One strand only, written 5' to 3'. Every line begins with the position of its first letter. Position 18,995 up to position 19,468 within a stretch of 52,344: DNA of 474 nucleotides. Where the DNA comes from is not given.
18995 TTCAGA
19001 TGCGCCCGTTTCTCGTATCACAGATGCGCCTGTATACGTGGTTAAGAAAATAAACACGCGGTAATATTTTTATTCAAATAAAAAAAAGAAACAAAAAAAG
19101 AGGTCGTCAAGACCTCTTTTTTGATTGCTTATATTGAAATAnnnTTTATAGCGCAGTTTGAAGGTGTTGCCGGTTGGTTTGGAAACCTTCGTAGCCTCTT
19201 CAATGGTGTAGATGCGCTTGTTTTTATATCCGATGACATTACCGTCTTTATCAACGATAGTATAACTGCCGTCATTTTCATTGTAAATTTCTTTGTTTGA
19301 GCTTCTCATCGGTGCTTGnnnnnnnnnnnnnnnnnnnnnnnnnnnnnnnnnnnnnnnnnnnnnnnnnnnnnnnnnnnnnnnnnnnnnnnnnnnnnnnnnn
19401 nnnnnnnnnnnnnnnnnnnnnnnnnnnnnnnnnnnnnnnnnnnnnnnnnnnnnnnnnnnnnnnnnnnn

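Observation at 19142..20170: Conserved hydrophilic 25-aa C-terminal tail shared by secreted paralogs: candidate new sorting/anchoring tag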

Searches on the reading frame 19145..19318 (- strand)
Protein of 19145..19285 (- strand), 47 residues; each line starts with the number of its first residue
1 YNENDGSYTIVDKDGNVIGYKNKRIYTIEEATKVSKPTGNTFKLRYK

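Call 18: find_homologous_proteins(query=A1, max_evalue=10)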
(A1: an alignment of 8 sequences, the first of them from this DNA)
Query A1 (8 sequences) (47 aa, profile of the alignment): 14 proteins with E <= 10 among 76 candidates.
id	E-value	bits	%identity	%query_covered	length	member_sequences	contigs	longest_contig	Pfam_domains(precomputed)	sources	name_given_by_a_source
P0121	9.9e-15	72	65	91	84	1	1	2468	-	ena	-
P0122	1.0e-14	72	86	60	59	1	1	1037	-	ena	-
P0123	9.9e-14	69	92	53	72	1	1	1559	-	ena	-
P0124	9.3e-12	62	51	100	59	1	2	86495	-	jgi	-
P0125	3.6e-11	60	71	60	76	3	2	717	-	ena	-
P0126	1.1e-8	52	61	70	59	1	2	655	-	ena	-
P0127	5.6e-7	47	58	85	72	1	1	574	-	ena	-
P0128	3.1e-6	45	63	91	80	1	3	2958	-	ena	-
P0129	1.0e-5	43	72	53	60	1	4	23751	-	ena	-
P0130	2.3e-5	42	64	60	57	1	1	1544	-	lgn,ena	-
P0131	3.3e-4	38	68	53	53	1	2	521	-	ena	-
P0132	5.2e-4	37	53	91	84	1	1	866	-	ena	-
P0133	1.1e-2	33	64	53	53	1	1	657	-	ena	-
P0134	1.0e+0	27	63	34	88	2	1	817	-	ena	-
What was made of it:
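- Tried and rejected: It returned only short fragments (call 18).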

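Call 25: find_related_loci(query=A2, collection=genome_contigs, flank=6000)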
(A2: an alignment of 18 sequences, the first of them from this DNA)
Query A2 (47 aa) in genome_contigs; peptide patterns used: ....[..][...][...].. (x = any residue, [..] = any of these).
201 stretches matched a pattern; 87 encode a relative of the query (tblastn E <= 1e-3); the best 80 are kept; 77 distinct loci.
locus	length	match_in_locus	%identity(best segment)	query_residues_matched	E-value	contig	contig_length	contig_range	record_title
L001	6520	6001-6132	82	4-47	2e-20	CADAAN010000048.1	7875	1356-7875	MAG: uncultured proteobacterium isolate RUG13121 genome assembly, contig: RUG13121_asm_48, whole genome shotgun sequence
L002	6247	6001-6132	70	4-47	4e-17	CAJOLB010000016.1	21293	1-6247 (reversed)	uncultured Alphaproteobacteria bacterium isolate Reindeer_2_mag_112 genome assembly, contig: scaffold_1732, whole genome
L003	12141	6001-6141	62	1-47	2e-16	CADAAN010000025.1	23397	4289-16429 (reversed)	MAG: uncultured proteobacterium isolate RUG13121 genome assembly, contig: RUG13121_asm_25, whole genome shotgun sequence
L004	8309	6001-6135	62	3-47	6e-16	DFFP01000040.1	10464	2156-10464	MAG TPA_asm: Alphaproteobacteria bacterium UBA3773 UBA3773_contig_92104, whole genome shotgun sequence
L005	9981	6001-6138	60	1-47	1e-13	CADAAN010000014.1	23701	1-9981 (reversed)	MAG: uncultured proteobacterium isolate RUG13121 genome assembly, contig: RUG13121_asm_14, whole genome shotgun sequence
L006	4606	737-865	56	5-47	4e-13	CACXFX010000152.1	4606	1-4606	MAG: uncultured proteobacterium isolate RUG11221 genome assembly, contig: RUG11221_asm_152, whole genome shotgun sequenc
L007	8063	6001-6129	61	4-47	2e-12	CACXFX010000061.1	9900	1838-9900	MAG: uncultured proteobacterium isolate RUG11221 genome assembly, contig: RUG11221_asm_61, whole genome shotgun sequence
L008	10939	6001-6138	57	1-47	4e-12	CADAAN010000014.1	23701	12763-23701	MAG: uncultured proteobacterium isolate RUG13121 genome assembly, contig: RUG13121_asm_14, whole genome shotgun sequence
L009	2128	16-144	64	4-47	4e-12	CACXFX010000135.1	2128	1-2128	MAG: uncultured proteobacterium isolate RUG11221 genome assembly, contig: RUG11221_asm_135, whole genome shotgun sequenc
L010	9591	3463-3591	56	5-47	5e-12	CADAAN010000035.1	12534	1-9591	MAG: uncultured proteobacterium isolate RUG13121 genome assembly, contig: RUG13121_asm_35, whole genome shotgun sequence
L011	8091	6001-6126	58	5-47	9e-12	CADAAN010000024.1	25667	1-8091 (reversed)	MAG: uncultured proteobacterium isolate RUG13121 genome assembly, contig: RUG13121_asm_24, whole genome shotgun sequence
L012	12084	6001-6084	82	20-47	1e-11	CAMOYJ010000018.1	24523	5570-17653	MAG: uncultured Alphaproteobacteria bacterium isolate SRR873604_bin.135_metaWRAP_v1.3_MAG genome assembly, contig: NODE_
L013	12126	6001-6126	64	10-47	2e-11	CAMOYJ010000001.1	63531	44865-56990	MAG: uncultured Alphaproteobacteria bacterium isolate SRR873604_bin.135_metaWRAP_v1.3_MAG genome assembly, contig: NODE_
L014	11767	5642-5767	60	5-47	2e-11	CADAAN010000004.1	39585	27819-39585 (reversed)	MAG: uncultured proteobacterium isolate RUG13121 genome assembly, contig: RUG13121_asm_4, whole genome shotgun sequence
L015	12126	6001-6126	58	5-47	2e-11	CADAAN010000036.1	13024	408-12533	MAG: uncultured proteobacterium isolate RUG13121 genome assembly, contig: RUG13121_asm_36, whole genome shotgun sequence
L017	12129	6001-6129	55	4-47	1e-10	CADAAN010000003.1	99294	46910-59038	MAG: uncultured proteobacterium isolate RUG13121 genome assembly, contig: RUG13121_asm_3, whole genome shotgun sequence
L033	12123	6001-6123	53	5-47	4e-9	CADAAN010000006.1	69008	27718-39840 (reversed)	MAG: uncultured proteobacterium isolate RUG13121 genome assembly, contig: RUG13121_asm_6, whole genome shotgun sequence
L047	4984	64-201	49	1-47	1e-7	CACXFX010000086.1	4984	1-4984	MAG: uncultured proteobacterium isolate RUG11221 genome assembly, contig: RUG11221_asm_86, whole genome shotgun sequence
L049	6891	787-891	54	16-47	2e-7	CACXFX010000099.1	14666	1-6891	MAG: uncultured proteobacterium isolate RUG11221 genome assembly, contig: RUG11221_asm_99, whole genome shotgun sequence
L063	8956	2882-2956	60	23-47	8e-6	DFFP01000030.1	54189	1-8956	MAG TPA_asm: Alphaproteobacteria bacterium UBA3773 UBA3773_contig_114232, whole genome shotgun sequence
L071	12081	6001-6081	57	20-47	8e-5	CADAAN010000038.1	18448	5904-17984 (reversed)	MAG: uncultured proteobacterium isolate RUG13121 genome assembly, contig: RUG13121_asm_38, whole genome shotgun sequence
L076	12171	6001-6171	37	5-47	2e-4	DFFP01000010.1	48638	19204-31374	MAG TPA_asm: Alphaproteobacteria bacterium UBA3773 UBA3773_contig_103243, whole genome shotgun sequence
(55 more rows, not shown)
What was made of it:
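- All 77 kept loci lie in nine MAGs out of 185,579 species genomes (call 25).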

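Call 26: search_protein_representatives(alignment_id=A2)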
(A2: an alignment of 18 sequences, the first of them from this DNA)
Query: 18 sequences, 42 profile positions. Proteins with E-value up to 0.001 (for the whole library): 708; up to 1e-10: 217; up to 1e-30: 0. The best 150 are listed.
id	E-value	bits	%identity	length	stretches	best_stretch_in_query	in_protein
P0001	1.1e-19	86.0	-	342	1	1-42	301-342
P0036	1.5e-18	82.4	-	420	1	1-42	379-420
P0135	3.8e-18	81.1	-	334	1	1-42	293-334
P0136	7.9e-18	80.0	-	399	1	1-42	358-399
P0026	9.1e-18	79.8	-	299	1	1-42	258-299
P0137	1.9e-17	78.8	-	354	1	1-42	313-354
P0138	2.2e-17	78.6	-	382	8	26-42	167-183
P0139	2.6e-17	78.4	-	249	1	1-42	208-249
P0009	3.2e-17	78.1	-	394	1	1-42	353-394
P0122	3.3e-17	78.0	-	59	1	1-42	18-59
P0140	3.5e-17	78.0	-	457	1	1-42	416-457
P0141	5.2e-17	77.4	-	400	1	1-42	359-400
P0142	7.6e-17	76.9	-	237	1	1-42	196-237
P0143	7.7e-17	76.9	-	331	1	1-42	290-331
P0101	1.0e-16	76.4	-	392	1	1-42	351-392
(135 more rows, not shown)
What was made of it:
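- Tried and rejected: The exhaustive representative search was needed (call 26).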

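Call 43: search_solved_structures(query=A2, max_evalue=10, show_alignments=3)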
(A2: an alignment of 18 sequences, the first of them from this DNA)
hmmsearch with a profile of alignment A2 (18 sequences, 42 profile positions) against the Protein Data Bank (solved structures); distinct sequences matched with E-value up to 10: 14.
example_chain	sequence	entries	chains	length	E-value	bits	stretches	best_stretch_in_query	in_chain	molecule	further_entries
2oum_A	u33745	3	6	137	0.69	13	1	18-32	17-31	50S ribosomal protein L1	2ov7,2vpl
3tg8_A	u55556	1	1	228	1.3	12.1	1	18-32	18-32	50S ribosomal protein L1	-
2hw8_A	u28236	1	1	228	1.3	12.1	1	18-32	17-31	50S ribosomal protein L1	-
4v8o_BC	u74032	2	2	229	1.3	12.1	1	18-32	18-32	50S RIBOSOMAL PROTEIN L1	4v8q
1ml5_c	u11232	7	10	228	1.3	12.1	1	18-32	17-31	50S RIBOSOMAL PROTEIN L1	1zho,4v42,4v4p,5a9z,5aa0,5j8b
3umy_A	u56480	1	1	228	1.3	12.1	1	18-32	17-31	50S ribosomal protein L1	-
1eg0_N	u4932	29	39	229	1.3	12.1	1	18-32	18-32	PROTEIN (RIBOSOMAL PROTEIN L1) | 50S ribosomal protein L1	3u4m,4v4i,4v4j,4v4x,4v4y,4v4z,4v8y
1ad2_A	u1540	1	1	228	1.3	12.1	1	18-32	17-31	RIBOSOMAL PROTEIN L1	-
4f9t_A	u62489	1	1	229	1.3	12.1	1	18-32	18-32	50S ribosomal protein L1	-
3u56_A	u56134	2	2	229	1.3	12.1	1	18-32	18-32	50S ribosomal protein L1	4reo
4qvi_A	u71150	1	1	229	1.3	12.1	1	18-32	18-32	50S ribosomal protein L1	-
4qg3_A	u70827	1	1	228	1.3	12.1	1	18-32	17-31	50S ribosomal protein L1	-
487d_H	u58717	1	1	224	1.3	12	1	18-32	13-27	50S ribosomal protein L1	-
5npm_A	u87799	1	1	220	1.4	12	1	18-32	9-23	50S ribosomal protein L1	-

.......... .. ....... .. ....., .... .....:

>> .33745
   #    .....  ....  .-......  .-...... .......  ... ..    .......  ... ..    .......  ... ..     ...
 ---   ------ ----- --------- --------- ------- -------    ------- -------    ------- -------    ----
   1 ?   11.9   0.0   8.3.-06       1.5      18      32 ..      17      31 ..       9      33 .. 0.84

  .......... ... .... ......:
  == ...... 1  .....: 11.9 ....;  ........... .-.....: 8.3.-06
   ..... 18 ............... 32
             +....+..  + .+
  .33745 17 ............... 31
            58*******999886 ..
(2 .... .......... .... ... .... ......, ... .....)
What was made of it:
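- Ribosomal protein L1 has a similar strand-helix start, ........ (call 43, E about 1), which shows the motif is a common local structure.
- Tried and rejected: I take this as a local strand-helix resemblance, not homology (call 43).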

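Call 44: search_protein_families(library=pfam, proteins=[window:19145-19285:-], max_evalue=10)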
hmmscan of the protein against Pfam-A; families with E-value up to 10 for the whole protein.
seq(47 aa): 3 families
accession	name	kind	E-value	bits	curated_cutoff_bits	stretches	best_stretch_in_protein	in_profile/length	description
PF24893.1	DUF7743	-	0.055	13.6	27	1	2-32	72-102/120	Domain of unknown function (DUF7743)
PF02743.24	dCache_1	-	0.11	12.4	45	1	3-28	165-191/240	Cache domain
PF12396.14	DUF3659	-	0.12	12.7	24.8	1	9-20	43-54/61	Protein of unknown function (DUF3659)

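Call 61: predict_structure(alignment_id=A6)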
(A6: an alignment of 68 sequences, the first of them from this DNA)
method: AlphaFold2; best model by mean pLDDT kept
length: 58 residues; sequences in the alignment: 68
mean_pLDDT: 69.4   pTM: 0.39
mean pLDDT of the five models: 69.4, 64.9, 63.8, 61.4, 61.3
residues with pLDDT >= 90: 0; 70-90: 33; 50-70: 22; < 50: 3
segments of 3 or more residues with pLDDT < 50: none
pLDDT, mean of each block of 10 residues (from residue 1): 56 69 75 75 71 72
secondary structure, 60 per line:
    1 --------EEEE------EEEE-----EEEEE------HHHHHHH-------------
elements in order: E9-12 E19-22 E28-32 H39-45

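Call 65: fold_search(model_id=the predicted structure, library=pdb)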
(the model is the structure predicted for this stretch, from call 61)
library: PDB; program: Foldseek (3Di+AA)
matches with E <= 10: 640; with E <= 0.001: 0
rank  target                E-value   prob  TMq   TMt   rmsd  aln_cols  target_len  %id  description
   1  6tjd_A                1.2e+00  0.21  0.27  0.11   6.7        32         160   19  Crystal structure of the computationally designed Cake4 protein (released 2020-05-06)
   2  8guo_B                1.3e+00  0.41  0.38  0.27   6.1        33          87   15  Crystal structure of the nuclease domain of EsaD in complex with EsaG from Staphylococcus aureus (released 2022-11-09)
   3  6khx_G                1.4e+00  0.12  0.29  0.09  11.4        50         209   20  Crystal structure of Prx from Akkermansia muciniphila (released 2020-02-19)
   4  5zeb_k                1.5e+00  0.14  0.29  0.16   2.4        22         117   32  M. Smegmatis P/P state 70S ribosome structure (released 2018-09-26)
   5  6khx_A                1.5e+00  0.12  0.29  0.09  11.5        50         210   20  Crystal structure of Prx from Akkermansia muciniphila (released 2020-02-19)
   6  3vto_C                1.5e+00  0.11  0.31  0.21   8.5        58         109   21  The crystal structure of the C-terminal domain of Mu phage central spike (released 2013-02-06)
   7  9fy1_k                1.7e+00  0.23  0.23  0.12   0.9        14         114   43  Structure of CliM-stalled Bacillus subtilis 70S ribosome with release factor bound in the A-site (released 2026-01-14)
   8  8wme_A                1.7e+00  0.21  0.24  0.07   1.5        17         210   47  Crystal Structure of Drosophila melanogaster D46A Dopamine N-Acetyltransferase (released 2024-10-02)
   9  8a9m_A                1.7e+00  0.12  0.25  0.14   2.0        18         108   33  Hippeastrum hybrid agglutinin, HHA, complex with beta-mannose (released 2022-10-05)
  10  5h8i_H                1.7e+00  0.10  0.28  0.07   9.5        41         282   24  Crystal structure of Medicago truncatula N-carbamoylputrescine amidohydrolase (MtCPA) in complex with N-(dihydroxymeth (released 2016-04-20)
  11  4ka7_A                1.9e+00  0.33  0.24  0.02   0.5        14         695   43  Structure of Organellar OligoPeptidase (E572Q) in complex with an endogenous substrate (released 2013-09-18)
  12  6ha1_k                1.9e+00  0.21  0.23  0.12   0.9        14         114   43  Cryo-EM structure of a 70S Bacillus subtilis ribosome translating the ErmD leader peptide in complex with telithromyci (released 2018-08-29)
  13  5j7x                  1.9e+00  0.18  0.30  0.04   1.7        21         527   33  Baeyer-Villiger monooxygenase BVMOAFL838 from Aspergillus flavus (released 2016-08-10)
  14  6khx_E                1.9e+00  0.10  0.29  0.09  11.4        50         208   20  Crystal structure of Prx from Akkermansia muciniphila (released 2020-02-19)
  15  9k2g_V                2.0e+00  0.11  0.25  0.35   6.5        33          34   18  Human RNA Polymerase III de novo transcribing complex 13 (TC13) (released 2025-04-16)
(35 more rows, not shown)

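Call 75: search_protein_families(library=ncbifam, proteins=[L033:11042-11785:-, L003:10283-11005:-, L010:3734-4306:+], max_evalue=0.01)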
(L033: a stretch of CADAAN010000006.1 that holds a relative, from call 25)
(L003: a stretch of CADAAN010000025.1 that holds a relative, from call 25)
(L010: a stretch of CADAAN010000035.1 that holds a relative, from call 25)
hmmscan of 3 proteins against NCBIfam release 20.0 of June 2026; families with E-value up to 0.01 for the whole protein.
L033:11042-11785:- (247 aa): 189 families (the best 25 are shown)
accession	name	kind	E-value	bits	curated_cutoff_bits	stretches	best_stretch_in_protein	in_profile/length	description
TIGR04406.1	LPS_export_lptB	equivalog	6.4e-115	382.5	240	1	11-247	2-239/239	LPS export ABC transporter ATP-binding protein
NF008144.0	PRK10895.1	equivalog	5.9e-94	314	381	1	13-246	6-240/241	LPS export ABC transporter ATP-binding protein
TIGR03410.1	urea_trans_UrtE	equivalog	1.9e-51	174.8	285.8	1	11-238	1-226/230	urea ABC transporter ATP-binding subunit UrtE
TIGR01188.1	drrA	subfamily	2.1e-50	171.8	312.45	1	18-232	1-213/302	daunorubicin resistance ABC transporter, ATP-binding protein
TIGR00968.1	3a0106s01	subfamily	5.1e-45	153.8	342.75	1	12-235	2-223/237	sulfate ABC transporter ATP-binding protein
TIGR03411.1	urea_trans_UrtD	equivalog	1.4e-44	152.6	304.1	1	10-243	2-242/242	urea ABC transporter ATP-binding protein UrtD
TIGR03864.1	PQQ_ABC_ATP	hypoth_equivalog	3e-44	151.2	302.25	1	11-239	2-228/236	ABC transporter, ATP-binding subunit, PQQ-dependent alcohol dehydrogenase system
TIGR03265.1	PhnT2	equivalog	9.6e-44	150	457.7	1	9-235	3-227/353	putative 2-aminoethylphosphonate ABC transporter ATP-binding protein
NF008449.1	PRK11300.1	equivalog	1.7e-43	148.7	362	1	10-244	5-255/255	high-affinity branched-chain amino acid ABC transporter ATP-binding protein LivG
NF040840.2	tungstate_WtpC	equivalog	1.3e-42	146.3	440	1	11-237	2-225/347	tungstate ABC transporter ATP-binding protein WtpC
NF010068.0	PRK13548.1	equivalog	8.9e-42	143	261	1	8-240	3-240/261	heme ABC transporter ATP-binding protein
NF010060.0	PRK13537.1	equivalog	1.3e-41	142.6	521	1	8-234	13-237/314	nodulation factor ABC transporter ATP-binding protein NodI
NF008626.0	PRK11614.1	equivalog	2.6e-41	141.6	441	1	9-242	4-236/237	high-affinity branched-chain amino acid ABC transporter ATP-binding protein LivF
NF033858.1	ABC2_perm_RbbA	equivalog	2.5e-40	138.2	1050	1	3-237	259-491/909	ribosome-associated ATPase/putative transporter RbbA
NF010059.0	PRK13536.1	equivalog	3.2e-40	137.9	549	1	6-234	39-265/342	nodulation factor ABC transporter ATP-binding protein NodI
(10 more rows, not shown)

L003:10283-11005:- (240 aa): 195 families (the best 25 are shown)
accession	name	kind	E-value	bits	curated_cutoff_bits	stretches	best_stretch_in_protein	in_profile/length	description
TIGR02211.1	LolD_lipo_ex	equivalog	4.3e-79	265.1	307.75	1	6-225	1-220/221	lipoprotein-releasing ABC transporter ATP-binding protein LolD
NF008639.0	PRK11629.1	equivalog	4.9e-70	235.6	360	1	2-226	2-226/234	lipoprotein-releasing ABC transporter ATP-binding protein LolD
NF007826.0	PRK10535.1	equivalog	9.7e-63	212.4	966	1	4-231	2-228/648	macrolide ABC transporter ATP-binding protein/permease MacB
NF007879.0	PRK10584.1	equivalog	9e-61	205.5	336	1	1-225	1-225/228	putative ABC transporter ATP-binding protein YbbA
TIGR02673.1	FtsE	equivalog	1.5e-58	198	264.85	1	7-220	2-211/214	cell division ATP-binding protein FtsE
NF038007.1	ABC_ATP_DarD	equivalog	3e-55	187.1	375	1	7-224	2-218/218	darobactin export ABC transporter ATP-binding protein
TIGR02982.1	heterocyst_DevA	subfamily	4.2e-55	186.7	295.8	1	6-224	1-219/220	ABC exporter ATP-binding subunit, DevA family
TIGR03608.1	L_ocin_972_ABC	subfamily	3.7e-54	183.3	254.85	1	9-218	1-205/206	putative bacteriocin export ABC transporter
TIGR02314.1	ABC_MetN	equivalog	6.9e-54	183.1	499.7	1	7-227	2-222/343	methionine ABC transporter ATP-binding protein MetN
TIGR02315.1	ABC_phnC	equivalog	9.2e-54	182.4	266.1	1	6-235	1-235/243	phosphonate ABC transporter ATP-binding protein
NF007027.0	PRK09493.1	equivalog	8.2e-53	179.2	379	1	7-225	2-215/240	glutamine ABC transporter ATP-binding protein GlnQ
TIGR03265.1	PhnT2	equivalog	3.6e-46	158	457.7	1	5-229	3-218/353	putative 2-aminoethylphosphonate ABC transporter ATP-binding protein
NF008428.0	PRK11264.1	equivalog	2.3e-45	154.8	406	1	5-227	2-225/250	L-cystine ABC transporter ATP-binding protein TcyN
NF040933.2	ABC_arch_GlcV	equivalog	3.7e-45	154.3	450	1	8-231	4-227/357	glucose ABC transporter ATP-binding protein GlcV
NF008338.0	PRK11124.1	equivalog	4.7e-45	154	369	1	8-228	4-223/242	arginine ABC transporter ATP-binding protein ArtP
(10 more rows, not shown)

L010:3734-4306:+ (190 aa): 1 family
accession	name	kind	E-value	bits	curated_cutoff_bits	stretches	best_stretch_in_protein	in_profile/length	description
NF007800.0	PRK10506.1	equivalog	0.00087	19.1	158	1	8-62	4-58/163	prepilin peptidase-dependent protein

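Call 76: find_related_loci(query=A2, collection=metagenome_contigs, flank=4000)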
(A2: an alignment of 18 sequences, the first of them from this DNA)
Query A2 (47 aa) in metagenome_contigs; peptide patterns used: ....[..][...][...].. (x = any residue, [..] = any of these).
228 stretches matched a pattern; 132 encode a relative of the query (tblastn E <= 1e-3); the best 80 are kept; 80 distinct loci.
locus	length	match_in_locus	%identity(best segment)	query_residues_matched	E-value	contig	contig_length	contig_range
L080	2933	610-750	77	1-47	1e-21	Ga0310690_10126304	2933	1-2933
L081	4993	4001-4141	77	1-47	1e-21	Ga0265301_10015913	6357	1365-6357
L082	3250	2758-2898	74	1-47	1e-20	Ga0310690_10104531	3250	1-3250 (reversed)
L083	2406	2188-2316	74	5-47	1e-18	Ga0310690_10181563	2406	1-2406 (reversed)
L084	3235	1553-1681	74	5-47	1e-18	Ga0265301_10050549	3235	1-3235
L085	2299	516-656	70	1-47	2e-18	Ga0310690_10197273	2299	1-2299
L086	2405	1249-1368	78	1-40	7e-17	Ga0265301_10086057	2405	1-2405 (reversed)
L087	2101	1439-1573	62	3-47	3e-16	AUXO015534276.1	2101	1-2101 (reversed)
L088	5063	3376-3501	72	5-47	5e-16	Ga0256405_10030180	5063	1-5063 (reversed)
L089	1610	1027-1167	62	1-47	6e-16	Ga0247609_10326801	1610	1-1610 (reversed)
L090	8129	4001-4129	65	5-47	9e-16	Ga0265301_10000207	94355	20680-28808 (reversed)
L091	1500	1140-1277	66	1-47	2e-15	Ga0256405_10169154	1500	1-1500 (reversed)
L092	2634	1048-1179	62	3-47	8e-15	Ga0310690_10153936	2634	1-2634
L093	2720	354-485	64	3-47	9e-15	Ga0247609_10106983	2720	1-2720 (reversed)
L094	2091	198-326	58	5-47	2e-14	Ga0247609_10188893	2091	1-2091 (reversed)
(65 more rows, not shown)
